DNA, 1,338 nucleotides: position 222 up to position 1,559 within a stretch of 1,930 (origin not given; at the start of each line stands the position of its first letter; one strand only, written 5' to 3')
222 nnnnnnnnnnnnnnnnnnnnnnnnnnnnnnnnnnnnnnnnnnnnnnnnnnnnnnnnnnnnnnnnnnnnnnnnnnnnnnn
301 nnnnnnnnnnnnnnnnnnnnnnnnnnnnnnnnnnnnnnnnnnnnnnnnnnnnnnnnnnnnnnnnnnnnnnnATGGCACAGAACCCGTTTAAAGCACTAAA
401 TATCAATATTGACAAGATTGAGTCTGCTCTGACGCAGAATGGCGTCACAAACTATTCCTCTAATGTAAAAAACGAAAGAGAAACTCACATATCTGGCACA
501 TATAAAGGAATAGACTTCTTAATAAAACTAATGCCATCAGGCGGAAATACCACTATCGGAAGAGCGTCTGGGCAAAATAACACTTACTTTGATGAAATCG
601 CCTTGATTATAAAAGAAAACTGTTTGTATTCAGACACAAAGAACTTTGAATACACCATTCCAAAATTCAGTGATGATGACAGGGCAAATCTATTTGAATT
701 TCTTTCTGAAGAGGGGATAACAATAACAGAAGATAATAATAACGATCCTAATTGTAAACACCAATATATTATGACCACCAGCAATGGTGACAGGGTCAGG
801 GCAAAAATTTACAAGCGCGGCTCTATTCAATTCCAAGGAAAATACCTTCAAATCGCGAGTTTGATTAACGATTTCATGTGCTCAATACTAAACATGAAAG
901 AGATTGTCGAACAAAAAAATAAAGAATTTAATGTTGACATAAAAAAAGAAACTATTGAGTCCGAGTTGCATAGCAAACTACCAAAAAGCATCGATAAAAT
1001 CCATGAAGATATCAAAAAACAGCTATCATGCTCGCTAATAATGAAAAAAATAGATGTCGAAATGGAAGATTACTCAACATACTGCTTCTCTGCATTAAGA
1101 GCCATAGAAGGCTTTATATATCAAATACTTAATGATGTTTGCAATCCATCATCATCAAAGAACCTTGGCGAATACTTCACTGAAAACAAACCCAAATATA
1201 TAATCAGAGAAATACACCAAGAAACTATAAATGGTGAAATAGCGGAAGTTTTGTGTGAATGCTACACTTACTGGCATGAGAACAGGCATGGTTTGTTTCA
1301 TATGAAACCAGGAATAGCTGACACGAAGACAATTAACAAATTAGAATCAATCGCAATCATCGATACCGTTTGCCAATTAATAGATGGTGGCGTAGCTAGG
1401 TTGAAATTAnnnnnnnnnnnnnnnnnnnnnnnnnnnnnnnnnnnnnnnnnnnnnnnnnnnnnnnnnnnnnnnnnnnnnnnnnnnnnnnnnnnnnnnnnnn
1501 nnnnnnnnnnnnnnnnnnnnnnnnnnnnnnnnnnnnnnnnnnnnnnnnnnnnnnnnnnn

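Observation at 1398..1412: Toxin-first gene order with ATGA overlap; antitoxin likely translationally coupled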

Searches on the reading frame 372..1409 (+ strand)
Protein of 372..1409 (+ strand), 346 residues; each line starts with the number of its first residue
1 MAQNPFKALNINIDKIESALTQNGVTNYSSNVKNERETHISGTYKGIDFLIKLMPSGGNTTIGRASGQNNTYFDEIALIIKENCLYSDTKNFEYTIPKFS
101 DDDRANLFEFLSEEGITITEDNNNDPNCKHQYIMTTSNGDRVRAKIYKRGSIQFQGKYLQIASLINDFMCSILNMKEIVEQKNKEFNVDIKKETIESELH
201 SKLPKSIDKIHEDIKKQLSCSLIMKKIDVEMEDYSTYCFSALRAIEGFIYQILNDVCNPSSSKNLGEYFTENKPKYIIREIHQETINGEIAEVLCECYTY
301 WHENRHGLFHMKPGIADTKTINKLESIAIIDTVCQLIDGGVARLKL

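Call 4: search_solved_structures(query=window:372-1409:+, show_alignments=1)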
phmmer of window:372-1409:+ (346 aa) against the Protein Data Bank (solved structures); distinct sequences matched with E-value up to 0.001: 6.
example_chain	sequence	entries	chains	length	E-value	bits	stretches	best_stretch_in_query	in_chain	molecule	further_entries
5hy3_A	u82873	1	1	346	3e-234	779.1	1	1-346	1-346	mRNA endoribonuclease LsoA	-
6y2p_A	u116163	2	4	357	2.3e-14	56.4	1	56-322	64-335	mRNA endoribonuclease toxin LS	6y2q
4i8o_A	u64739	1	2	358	2.3e-14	56.4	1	56-322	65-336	TOXIN RNLA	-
6y2r_A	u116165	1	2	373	1.8e-13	53.5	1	56-322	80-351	mRNA endoribonuclease toxin LS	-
6y2s_A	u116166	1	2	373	1.8e-13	53.5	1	56-322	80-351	mRNA endoribonuclease toxin LS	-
7aex_A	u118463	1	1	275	1.7e-12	50.3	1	118-322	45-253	mRNA endoribonuclease toxin LS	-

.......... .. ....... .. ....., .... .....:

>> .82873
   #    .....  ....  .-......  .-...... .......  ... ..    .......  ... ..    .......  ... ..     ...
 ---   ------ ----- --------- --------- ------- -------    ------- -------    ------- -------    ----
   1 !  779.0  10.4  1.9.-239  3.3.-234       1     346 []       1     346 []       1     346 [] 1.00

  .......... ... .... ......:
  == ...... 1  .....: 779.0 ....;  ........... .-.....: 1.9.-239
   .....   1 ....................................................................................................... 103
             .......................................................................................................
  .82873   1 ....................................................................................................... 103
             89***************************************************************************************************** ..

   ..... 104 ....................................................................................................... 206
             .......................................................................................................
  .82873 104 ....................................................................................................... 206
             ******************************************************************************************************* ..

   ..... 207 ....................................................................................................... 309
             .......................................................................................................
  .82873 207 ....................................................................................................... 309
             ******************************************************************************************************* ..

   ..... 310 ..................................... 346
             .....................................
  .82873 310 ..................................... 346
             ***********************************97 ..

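Call 8: profile_search(protein=window:372-1409:+)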
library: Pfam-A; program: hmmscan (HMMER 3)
A. the first sequence (346 residues): domains with independent E <= 10: 6; with E <= 0.001: 4
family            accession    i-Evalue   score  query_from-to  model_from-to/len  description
RnlA-toxin_DBD    PF19034.5       3e-48   163.7     191-312         1-125/125  RNase LS, bacterial toxin DBD domain
RnlA_toxin        PF15935.10    1.2e-29   102.8      90-174         1-87/87  RNase LS, bacterial toxin
HEPN_RnaseLS      PF18869.6     2.8e-13    50.8     217-325        11-120/124  RnaseLS-like HEPN
RnlA_toxin_N      PF19417.4     2.9e-11    43.9       6-80          1-82/82  RNase LS, bacterial toxin N-terminal
Endopep_inhib     PF16800.11      0.097    13.1     249-297        58-94/150  IseA DL-endopeptidase inhibitor
AAR2              PF05282.17       0.95     9.8     158-219        97-156/160  AAR2 C-terminal repeat region

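Call 28: search_dna_similar(query=window:372-1409:+, collection=plasmids, mode=protein, max_rows=60, rows=spread)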
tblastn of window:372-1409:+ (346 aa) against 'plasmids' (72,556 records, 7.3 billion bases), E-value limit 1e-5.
Records with a match: 97; places in all: 111; records where one place covers at least 80% of the query: 84.
Best place of each record, by identity: >=99% 74; 95-99% 1; 90-95% 1; 80-90% 11; <60% 10.
By first word of the organism name: Escherichia 71; Salmonella 12; Klebsiella 3; Lactococcus 3; Bacillus 2; Hafnia 1; Aliarcobacter 1; Carnobacterium 1; Photobacterium 1; Paracoccus 1; and 1 more.
By predicted mobility (MOB-suite, as given by PLSDB): mobilizable 85; non-mobilizable 11; conjugative 1.
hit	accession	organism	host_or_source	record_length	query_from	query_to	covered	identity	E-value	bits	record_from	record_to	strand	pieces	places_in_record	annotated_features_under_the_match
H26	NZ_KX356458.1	Escherichia coli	Homo sapiens,feces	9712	1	346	100%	100.0%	0e+0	714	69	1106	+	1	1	lsoA: type II toxin-antitoxin system mRNA endoribonuclease LsoA | lsoB: type II toxin-antitoxin system antitoxin LsoB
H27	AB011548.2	Escherichia coli O157:H7 str. Sakai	Homo sapiens,Human feces,Human ...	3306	1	346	100%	100.0%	0e+0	712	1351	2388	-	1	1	CDS (x2)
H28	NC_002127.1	Escherichia coli O157:H7 str. Sakai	-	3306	1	346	100%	100.0%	0e+0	712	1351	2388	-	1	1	hypothetical protein (x2)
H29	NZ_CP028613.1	Escherichia coli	cattle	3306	1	346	100%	100.0%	0e+0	712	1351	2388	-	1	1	lsoA: type II toxin-antitoxin system mRNA endoribonuclease LsoA | lsoB: type II toxin-antitoxin system antitoxin LsoB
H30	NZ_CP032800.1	Escherichia coli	bovine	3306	1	346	100%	100.0%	0e+0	712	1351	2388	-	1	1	lsoA: type II toxin-antitoxin system mRNA endoribonuclease LsoA | lsoB: type II toxin-antitoxin system antitoxin LsoB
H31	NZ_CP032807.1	Escherichia coli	Bobby veal steak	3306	1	346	100%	100.0%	0e+0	712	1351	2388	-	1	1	lsoA: type II toxin-antitoxin system mRNA endoribonuclease LsoA | lsoB: type II toxin-antitoxin system antitoxin LsoB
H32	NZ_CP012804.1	Escherichia coli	culture collection specimen,derived ...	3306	1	346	100%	100.0%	0e+0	712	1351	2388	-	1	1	lsoA: type II toxin-antitoxin system mRNA endoribonuclease LsoA | lsoB: type II toxin-antitoxin system antitoxin LsoB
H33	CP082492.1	Salmonella enterica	Animal-Turkey-Young Turkey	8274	1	346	100%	100.0%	0e+0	712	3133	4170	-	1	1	lsoA: type II toxin-antitoxin system mRNA endoribonuclease LsoA | lsoB: type II toxin-antitoxin system antitoxin LsoB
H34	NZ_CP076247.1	Escherichia coli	Rectal swab of live bovine cattle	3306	1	346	100%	100.0%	0e+0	712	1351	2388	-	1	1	lsoA: type II toxin-antitoxin system mRNA endoribonuclease LsoA | lsoB: type II toxin-antitoxin system antitoxin LsoB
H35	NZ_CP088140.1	Salmonella enterica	Cell culture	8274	1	346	100%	100.0%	0e+0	712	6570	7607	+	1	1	lsoA: type II toxin-antitoxin system mRNA endoribonuclease LsoA | lsoB: type II toxin-antitoxin system antitoxin LsoB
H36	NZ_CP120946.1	Escherichia coli O157:H7 str. EDL933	Homo sapiens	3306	1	346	100%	100.0%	0e+0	712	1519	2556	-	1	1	lsoA: type II toxin-antitoxin system mRNA endoribonuclease LsoA | lsoB: type II toxin-antitoxin system antitoxin LsoB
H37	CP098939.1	Escherichia coli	culture,Pooled faeces sample collected ...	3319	1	346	100%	100.0%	0e+0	712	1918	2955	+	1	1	lsoA: type II toxin-antitoxin system mRNA endoribonuclease LsoA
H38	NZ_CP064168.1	Escherichia coli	Homo sapiens,cell culture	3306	1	346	100%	100.0%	0e+0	712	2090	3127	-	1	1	lsoA: type II toxin-antitoxin system mRNA endoribonuclease LsoA | lsoB: type II toxin-antitoxin system antitoxin LsoB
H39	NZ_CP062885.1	Escherichia coli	Sus scrofa domesticus,feces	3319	1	346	100%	100.0%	0e+0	712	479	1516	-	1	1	lsoA: type II toxin-antitoxin system mRNA endoribonuclease LsoA | lsoB: type II toxin-antitoxin system antitoxin LsoB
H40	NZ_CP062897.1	Escherichia coli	Sus scrofa domesticus,feces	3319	1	346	100%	100.0%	0e+0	712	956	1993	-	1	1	lsoA: type II toxin-antitoxin system mRNA endoribonuclease LsoA | lsoB: type II toxin-antitoxin system antitoxin LsoB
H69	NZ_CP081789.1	Escherichia coli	-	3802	1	345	100%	87.0%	0e+0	632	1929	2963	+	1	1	type II toxin-antitoxin system RnlA family toxin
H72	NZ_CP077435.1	Klebsiella aerogenes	porcine,intestinal contents,intestinal ...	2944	1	345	100%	86.7%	0e+0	630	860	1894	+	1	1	type II toxin-antitoxin system RnlA family toxin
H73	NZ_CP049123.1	Escherichia coli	Homo sapiens,urine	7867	1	345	100%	86.7%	0e+0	630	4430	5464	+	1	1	type II toxin-antitoxin system RnlA family toxin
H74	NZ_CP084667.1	Hafnia paralvei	-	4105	1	345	100%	86.1%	0e+0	632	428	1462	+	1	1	type II toxin-antitoxin system RnlA family toxin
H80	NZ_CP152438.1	Bacillus sp. BR3(2024)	-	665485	3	338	97%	26.2%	4e-21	102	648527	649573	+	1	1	type II toxin-antitoxin system RnlA family toxin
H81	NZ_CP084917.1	Carnobacterium viridans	Bos taurus,brain tissue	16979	1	311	90%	24.8%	5e-11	71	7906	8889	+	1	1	type II toxin-antitoxin system RnlA family toxin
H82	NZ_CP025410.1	Paracoccus tegillarcae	Tegillarca granosa,single cell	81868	58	326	78%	25.8%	1e-17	91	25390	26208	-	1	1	type II toxin-antitoxin system RnlA family toxin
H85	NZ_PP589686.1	Lactococcus sp.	Bacterial culture,Dairy environment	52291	128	321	56%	26.3%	7e-7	59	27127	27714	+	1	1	type II toxin-antitoxin system RnlA family toxin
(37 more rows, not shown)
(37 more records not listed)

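Call 29: get_annotated_region(hit=H69, flank=900)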
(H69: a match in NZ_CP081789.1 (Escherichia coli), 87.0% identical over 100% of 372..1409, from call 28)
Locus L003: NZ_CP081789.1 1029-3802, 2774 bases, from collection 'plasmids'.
description: Escherichia coli strain 0H26 plasmid unnamed6, complete sequence
organism: Escherichia coli (NCBI taxid 562)
taxonomy: Bacteria; Pseudomonadota; Gammaproteobacteria; Enterobacterales; Enterobacteriaceae; Escherichia; Escherichia coli
host: -; source: -; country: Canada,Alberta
typing (MOB-suite, as given by PLSDB): mobilizable; replicon ColRNAI_rep_cluster_1987
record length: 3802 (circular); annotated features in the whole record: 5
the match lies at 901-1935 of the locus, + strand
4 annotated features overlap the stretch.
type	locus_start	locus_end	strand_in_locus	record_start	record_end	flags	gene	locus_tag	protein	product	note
CDS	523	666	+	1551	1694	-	-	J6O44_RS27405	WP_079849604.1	replication initiation protein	-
CDS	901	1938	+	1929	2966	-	-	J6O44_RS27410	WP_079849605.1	type II toxin-antitoxin system RnlA family toxin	-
CDS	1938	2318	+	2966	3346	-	-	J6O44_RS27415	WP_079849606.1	type II toxin-antitoxin system RnlB family antitoxin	-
CDS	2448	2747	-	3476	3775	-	-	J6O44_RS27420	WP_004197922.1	hypothetical protein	-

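Call 30: get_annotated_region(hit=H72, flank=900)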
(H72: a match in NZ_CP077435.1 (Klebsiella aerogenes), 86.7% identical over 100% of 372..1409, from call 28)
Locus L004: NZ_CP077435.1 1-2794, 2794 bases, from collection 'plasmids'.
description: Klebsiella aerogenes strain NTT31XS plasmid pNTT31XS-2k, complete sequence
organism: Klebsiella aerogenes (NCBI taxid 548)
taxonomy: Bacteria; Pseudomonadota; Gammaproteobacteria; Enterobacterales; Enterobacteriaceae; Klebsiella; Klebsiella aerogenes
host: -; source: porcine,intestinal contents,intestinal contents; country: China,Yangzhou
typing (MOB-suite, as given by PLSDB): non-mobilizable; replicon rep_cluster_2335
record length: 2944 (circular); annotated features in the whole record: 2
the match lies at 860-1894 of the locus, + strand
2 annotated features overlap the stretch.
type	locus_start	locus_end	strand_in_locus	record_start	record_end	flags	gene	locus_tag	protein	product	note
CDS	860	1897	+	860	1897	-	-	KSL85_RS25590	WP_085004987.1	type II toxin-antitoxin system RnlA family toxin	-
CDS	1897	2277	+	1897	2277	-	-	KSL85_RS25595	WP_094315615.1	type II toxin-antitoxin system RnlB family antitoxin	-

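Call 31: get_annotated_region(hit=H74, flank=900)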
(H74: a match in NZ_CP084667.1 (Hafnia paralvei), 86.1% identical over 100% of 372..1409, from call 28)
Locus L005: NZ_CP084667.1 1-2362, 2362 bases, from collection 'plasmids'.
description: UNVERIFIED_ORG: Hafnia paralvei strain FDAARGOS_1502 plasmid unnamed3
organism: Hafnia paralvei (NCBI taxid 546367)
taxonomy: Bacteria; Pseudomonadota; Gammaproteobacteria; Enterobacterales; Hafniaceae; Hafnia; Hafnia paralvei
host: -; source: -; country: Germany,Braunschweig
typing (MOB-suite, as given by PLSDB): mobilizable; replicon rep_cluster_2358; relaxase MOBP
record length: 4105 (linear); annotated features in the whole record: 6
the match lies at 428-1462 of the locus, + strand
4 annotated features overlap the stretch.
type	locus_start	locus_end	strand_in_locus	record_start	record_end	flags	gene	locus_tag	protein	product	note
CDS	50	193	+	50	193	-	-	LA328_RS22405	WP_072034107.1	replication initiation protein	-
CDS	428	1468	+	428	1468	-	-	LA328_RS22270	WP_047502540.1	type II toxin-antitoxin system RnlA family toxin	-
CDS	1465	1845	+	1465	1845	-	-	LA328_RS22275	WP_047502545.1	type II toxin-antitoxin system RnlB family antitoxin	-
CDS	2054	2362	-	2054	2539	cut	-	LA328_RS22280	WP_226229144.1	hypothetical protein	-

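Call 32: get_annotated_region(hit=H73, flank=900)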
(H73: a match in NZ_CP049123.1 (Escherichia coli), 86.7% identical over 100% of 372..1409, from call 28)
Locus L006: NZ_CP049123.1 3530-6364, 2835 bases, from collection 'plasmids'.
description: Escherichia coli strain EC931 plasmid pEC931_3, complete sequence
organism: Escherichia coli (NCBI taxid 562)
taxonomy: Bacteria; Pseudomonadota; Gammaproteobacteria; Enterobacterales; Enterobacteriaceae; Escherichia; Escherichia coli
host: -; source: Homo sapiens,urine; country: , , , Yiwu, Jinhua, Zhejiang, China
typing (MOB-suite, as given by PLSDB): non-mobilizable; replicon ColRNAI_rep_cluster_1987
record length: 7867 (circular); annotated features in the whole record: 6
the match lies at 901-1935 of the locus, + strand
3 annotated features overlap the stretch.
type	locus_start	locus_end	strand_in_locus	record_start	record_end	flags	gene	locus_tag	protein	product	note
CDS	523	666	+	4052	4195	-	-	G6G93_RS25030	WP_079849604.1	replication initiation protein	-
CDS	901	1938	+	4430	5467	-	-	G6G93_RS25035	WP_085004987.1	type II toxin-antitoxin system RnlA family toxin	-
CDS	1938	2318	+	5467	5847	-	-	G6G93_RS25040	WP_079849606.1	type II toxin-antitoxin system RnlB family antitoxin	-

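Call 33: get_annotated_region(hit=H80, flank=1200)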
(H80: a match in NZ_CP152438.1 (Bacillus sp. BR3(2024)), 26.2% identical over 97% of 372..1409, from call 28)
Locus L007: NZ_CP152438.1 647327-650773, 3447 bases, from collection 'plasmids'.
description: Bacillus sp. BR3(2024) plasmid unnamed5, complete sequence
organism: Bacillus sp. BR3(2024) (NCBI taxid 3126755)
taxonomy: Bacteria; Bacillota; Bacilli; Bacillales; Bacillaceae; Bacillus; Bacillus sp. BR3(2024)
host: -; source: -; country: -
typing (MOB-suite, as given by PLSDB): non-mobilizable; replicon rep_cluster_125; mating-pair formation MPF_T
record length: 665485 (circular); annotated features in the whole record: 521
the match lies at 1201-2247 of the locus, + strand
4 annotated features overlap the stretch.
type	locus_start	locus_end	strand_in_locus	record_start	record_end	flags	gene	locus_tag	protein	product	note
CDS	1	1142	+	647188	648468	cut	-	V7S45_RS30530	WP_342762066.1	tetratricopeptide repeat protein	-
CDS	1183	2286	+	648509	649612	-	-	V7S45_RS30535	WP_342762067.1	type II toxin-antitoxin system RnlA family toxin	-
CDS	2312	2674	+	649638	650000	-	-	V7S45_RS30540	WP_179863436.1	type II toxin-antitoxin system RnlB family antitoxin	-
CDS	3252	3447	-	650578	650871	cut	-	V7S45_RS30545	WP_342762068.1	hypothetical protein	-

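Call 34: get_annotated_region(hit=H81, flank=1200)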
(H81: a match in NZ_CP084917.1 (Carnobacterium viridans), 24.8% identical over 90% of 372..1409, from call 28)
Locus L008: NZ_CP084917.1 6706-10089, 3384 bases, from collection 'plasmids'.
description: Carnobacterium viridans strain AB01 plasmid pDC01-2, complete sequence
organism: Carnobacterium viridans (NCBI taxid 174587)
taxonomy: Bacteria; Bacillota; Bacilli; Lactobacillales; Carnobacteriaceae; Carnobacterium; Carnobacterium viridans
host: -; source: Bos taurus,brain tissue; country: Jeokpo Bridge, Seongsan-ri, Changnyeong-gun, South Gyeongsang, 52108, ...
typing (MOB-suite, as given by PLSDB): mobilizable; relaxase MOBP
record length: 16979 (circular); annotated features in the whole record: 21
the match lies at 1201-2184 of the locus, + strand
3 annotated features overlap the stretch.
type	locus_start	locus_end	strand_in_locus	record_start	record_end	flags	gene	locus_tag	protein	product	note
CDS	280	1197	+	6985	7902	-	-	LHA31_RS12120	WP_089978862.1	ribonuclease H family protein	-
CDS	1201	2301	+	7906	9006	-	-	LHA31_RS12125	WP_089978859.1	type II toxin-antitoxin system RnlA family toxin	-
CDS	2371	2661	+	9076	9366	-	-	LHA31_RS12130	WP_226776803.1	type II toxin-antitoxin system RnlB family antitoxin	-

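Call 35: get_annotated_region(hit=H82, flank=1200)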
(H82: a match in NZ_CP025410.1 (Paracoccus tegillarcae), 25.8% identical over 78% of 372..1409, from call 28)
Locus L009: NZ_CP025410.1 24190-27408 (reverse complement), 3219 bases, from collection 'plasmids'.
description: Paracoccus tegillarcae strain BM15 plasmid pBM152, complete sequence
organism: Paracoccus tegillarcae (NCBI taxid 1529068)
taxonomy: Bacteria; Pseudomonadota; Alphaproteobacteria; Rhodobacterales; Paracoccaceae; Paracoccus; Paracoccus tegillarcae
host: -; source: Tegillarca granosa,single cell; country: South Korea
typing (MOB-suite, as given by PLSDB): non-mobilizable
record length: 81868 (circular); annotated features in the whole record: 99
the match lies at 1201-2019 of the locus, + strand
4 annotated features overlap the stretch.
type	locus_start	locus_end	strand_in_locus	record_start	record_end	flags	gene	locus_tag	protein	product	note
CDS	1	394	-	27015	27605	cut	-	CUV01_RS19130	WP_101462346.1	recombinase family protein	GO:0006310 - DNA recombination [Evidence IEA]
CDS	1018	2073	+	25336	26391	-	-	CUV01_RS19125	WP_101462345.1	type II toxin-antitoxin system RnlA family toxin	-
CDS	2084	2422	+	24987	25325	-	-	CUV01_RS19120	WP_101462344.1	type II toxin-antitoxin system RnlB family antitoxin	-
CDS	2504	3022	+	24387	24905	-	-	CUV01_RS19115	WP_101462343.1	transposase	-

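Call 36: get_annotated_region(hit=H85, flank=1500)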
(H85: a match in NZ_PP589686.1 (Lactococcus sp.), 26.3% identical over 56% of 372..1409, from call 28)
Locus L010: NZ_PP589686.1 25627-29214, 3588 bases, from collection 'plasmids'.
description: Lactococcus sp. strain UCCL630 plasmid pUCCL630D, complete sequence
organism: Lactococcus sp. (NCBI taxid 44273)
taxonomy: Bacteria; Bacillota; Bacilli; Lactobacillales; Streptococcaceae; Lactococcus; Lactococcus sp.
host: -; source: Bacterial culture,Dairy environment; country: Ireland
typing (MOB-suite, as given by PLSDB): mobilizable; replicon rep_cluster_556; relaxase MOBP
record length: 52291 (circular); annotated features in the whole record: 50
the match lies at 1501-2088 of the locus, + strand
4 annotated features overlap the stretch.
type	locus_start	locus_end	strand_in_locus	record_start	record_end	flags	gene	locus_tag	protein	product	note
CDS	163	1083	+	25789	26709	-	-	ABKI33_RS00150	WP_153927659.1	ribonuclease H family protein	-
CDS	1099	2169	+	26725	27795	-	-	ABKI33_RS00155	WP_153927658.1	type II toxin-antitoxin system RnlA family toxin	-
CDS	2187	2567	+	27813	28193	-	-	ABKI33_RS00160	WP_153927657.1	type II toxin-antitoxin system RnlB family antitoxin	-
CDS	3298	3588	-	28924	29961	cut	-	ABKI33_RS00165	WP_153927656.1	DUF3883 domain-containing protein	-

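Call 43: find_related_loci(query=window:372-1409:+, collection=genome_contigs, flank=2000)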
Query window:372-1409:+ (346 aa) in genome_contigs; peptide patterns used: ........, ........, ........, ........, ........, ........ (x = any residue, [..] = any of these).
64 stretches matched a pattern, but none encodes a relative of the query by tblastn (E <= 1e-3).

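Call 45: find_homologous_proteins(query=window:372-1409:+, max_evalue=0.00001)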
Query window:372-1409:+ (346 aa): 9 proteins with E <= 0.00001 among 2030 candidates.
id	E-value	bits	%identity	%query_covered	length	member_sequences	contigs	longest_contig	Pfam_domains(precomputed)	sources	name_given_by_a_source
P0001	3.9e-229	777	100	100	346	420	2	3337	PF19417.5,PF19034.6,PF15935.12,PF18869.6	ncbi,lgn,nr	ncbi:type II toxin-antitoxin system mRNA endoribonuclease LsoA [Escherichia coli]|nr:type II toxin-a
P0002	7.4e-200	681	86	100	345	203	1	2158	PF19417.5,PF19034.6,PF15935.12,PF18869.6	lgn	-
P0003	9.8e-194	661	84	100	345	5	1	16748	PF19417.5,PF19034.6,PF15935.12,PF18869.6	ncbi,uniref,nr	ncbi:type II toxin-antitoxin system RnlA family toxin [Morganella morganii]|uniref:type II toxin-ant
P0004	1.6e-188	644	80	100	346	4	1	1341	PF19417.5,PF19034.6,PF15935.12,PF18869.6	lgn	-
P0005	8.8e-186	635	79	100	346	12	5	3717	PF19417.5,PF19034.6,PF15935.12,PF18869.6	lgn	-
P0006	3.4e-166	570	71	99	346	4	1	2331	PF19034.6,PF15935.12,PF18869.6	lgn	-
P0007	3.6e-157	541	66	100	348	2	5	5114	PF19417.5,PF19034.6,PF15935.12,PF18869.6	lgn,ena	-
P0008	5.0e-130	451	59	100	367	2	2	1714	PF19034.6,PF15935.12,PF18869.6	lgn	-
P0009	4.9e-78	281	45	99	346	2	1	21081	PF19034.6,PF15935.12,PF18869.6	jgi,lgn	jgi:hypothetical protein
